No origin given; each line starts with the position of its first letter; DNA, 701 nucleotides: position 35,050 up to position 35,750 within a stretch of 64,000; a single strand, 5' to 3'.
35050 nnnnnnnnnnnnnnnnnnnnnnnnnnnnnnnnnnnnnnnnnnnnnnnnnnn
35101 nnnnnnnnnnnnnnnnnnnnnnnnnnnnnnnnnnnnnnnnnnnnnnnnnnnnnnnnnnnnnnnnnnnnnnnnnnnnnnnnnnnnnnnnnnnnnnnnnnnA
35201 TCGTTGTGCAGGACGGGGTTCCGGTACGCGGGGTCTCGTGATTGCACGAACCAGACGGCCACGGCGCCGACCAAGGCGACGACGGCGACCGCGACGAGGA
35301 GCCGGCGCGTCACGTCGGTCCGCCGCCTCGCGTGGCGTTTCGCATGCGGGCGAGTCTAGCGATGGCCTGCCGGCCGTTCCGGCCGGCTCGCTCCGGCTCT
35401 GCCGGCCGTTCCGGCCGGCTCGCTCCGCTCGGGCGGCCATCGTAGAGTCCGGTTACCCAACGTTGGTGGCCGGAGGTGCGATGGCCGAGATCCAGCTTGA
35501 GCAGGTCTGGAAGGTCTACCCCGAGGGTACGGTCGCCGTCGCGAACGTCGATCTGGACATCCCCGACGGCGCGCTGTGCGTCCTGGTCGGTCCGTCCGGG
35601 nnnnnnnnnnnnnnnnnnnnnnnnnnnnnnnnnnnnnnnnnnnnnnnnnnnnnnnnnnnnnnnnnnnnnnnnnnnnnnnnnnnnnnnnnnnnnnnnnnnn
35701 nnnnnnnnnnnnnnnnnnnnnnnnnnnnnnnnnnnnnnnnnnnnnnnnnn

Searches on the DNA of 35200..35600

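Call 67: search_rna_families(source=window, start=35200, end=35600, threshold=evalue, max_evalue=1)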
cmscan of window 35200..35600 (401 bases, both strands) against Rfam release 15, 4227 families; matches with E-value up to 1: 0.
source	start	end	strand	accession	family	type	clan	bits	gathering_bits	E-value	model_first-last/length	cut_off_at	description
